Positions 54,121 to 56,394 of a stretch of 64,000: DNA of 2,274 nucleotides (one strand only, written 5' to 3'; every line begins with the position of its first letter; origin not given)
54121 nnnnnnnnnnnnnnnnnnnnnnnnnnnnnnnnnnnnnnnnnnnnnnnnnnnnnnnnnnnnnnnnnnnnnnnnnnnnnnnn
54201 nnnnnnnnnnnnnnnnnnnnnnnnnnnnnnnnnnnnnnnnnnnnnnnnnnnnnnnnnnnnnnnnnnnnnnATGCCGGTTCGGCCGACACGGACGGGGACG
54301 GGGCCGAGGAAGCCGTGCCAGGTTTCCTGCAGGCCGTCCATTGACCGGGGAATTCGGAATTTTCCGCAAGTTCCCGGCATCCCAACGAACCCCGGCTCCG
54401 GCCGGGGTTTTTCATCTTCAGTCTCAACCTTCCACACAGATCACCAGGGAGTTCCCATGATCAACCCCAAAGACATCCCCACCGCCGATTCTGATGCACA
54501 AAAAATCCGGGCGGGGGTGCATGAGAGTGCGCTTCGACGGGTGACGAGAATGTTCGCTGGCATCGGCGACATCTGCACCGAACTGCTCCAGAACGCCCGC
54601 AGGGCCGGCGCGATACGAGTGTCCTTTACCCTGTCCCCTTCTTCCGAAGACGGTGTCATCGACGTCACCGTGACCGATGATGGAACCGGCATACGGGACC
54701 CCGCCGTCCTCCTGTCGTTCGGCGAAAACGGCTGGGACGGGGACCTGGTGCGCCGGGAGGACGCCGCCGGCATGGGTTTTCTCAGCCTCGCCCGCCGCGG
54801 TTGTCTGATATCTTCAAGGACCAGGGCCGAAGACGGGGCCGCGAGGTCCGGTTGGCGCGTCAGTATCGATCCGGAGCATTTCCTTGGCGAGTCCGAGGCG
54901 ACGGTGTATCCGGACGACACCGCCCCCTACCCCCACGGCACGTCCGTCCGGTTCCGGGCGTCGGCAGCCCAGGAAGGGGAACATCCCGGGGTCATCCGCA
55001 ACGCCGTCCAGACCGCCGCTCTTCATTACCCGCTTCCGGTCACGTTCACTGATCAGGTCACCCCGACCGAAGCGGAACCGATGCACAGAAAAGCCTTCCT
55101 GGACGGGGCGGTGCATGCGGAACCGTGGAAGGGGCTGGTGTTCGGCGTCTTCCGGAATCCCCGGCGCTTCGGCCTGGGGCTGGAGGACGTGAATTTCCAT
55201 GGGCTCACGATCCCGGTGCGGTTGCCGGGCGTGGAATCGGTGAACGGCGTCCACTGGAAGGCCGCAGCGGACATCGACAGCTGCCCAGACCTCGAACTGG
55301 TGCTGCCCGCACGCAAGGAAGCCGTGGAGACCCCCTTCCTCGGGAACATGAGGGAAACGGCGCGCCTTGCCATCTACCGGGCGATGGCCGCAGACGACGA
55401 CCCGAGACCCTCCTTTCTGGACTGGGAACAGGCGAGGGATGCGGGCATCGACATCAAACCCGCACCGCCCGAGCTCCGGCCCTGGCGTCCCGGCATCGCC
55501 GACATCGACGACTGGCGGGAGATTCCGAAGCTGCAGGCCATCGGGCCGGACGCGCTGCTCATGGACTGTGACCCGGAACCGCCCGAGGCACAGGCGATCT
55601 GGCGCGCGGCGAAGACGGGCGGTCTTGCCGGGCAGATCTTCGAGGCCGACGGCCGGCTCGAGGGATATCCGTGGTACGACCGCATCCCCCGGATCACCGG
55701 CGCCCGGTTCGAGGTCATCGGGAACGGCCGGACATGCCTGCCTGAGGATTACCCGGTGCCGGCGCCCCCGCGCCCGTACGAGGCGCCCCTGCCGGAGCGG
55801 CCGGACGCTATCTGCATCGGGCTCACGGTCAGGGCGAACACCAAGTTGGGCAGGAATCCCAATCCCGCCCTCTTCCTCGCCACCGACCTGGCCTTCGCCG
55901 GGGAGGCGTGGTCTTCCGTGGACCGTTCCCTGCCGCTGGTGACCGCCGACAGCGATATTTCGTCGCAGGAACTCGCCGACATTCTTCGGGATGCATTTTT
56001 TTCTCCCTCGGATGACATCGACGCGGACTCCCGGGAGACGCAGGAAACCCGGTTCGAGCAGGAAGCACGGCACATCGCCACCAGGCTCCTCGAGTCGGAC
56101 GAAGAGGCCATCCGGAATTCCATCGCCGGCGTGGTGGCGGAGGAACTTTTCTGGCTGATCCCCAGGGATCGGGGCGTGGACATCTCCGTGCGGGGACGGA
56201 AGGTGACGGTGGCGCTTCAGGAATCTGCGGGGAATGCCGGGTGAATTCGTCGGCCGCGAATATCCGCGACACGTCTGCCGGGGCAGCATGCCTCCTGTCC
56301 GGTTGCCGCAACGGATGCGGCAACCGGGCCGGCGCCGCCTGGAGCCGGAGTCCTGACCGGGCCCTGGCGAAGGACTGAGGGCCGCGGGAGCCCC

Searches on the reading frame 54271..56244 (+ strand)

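Call 32: search_protein_families(library=pfam, proteins=[window:54271-56244:+], max_evalue=0.001)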
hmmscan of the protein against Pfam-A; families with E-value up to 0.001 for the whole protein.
window:54271-56244:+ (657 aa): 1 family
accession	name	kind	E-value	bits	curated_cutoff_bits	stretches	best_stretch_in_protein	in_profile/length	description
PF02518.31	HATPase_c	-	0.00024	22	26.4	1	100-170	8-77/111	Histidine kinase-, DNA gyrase B-, and HSP90-like ATPase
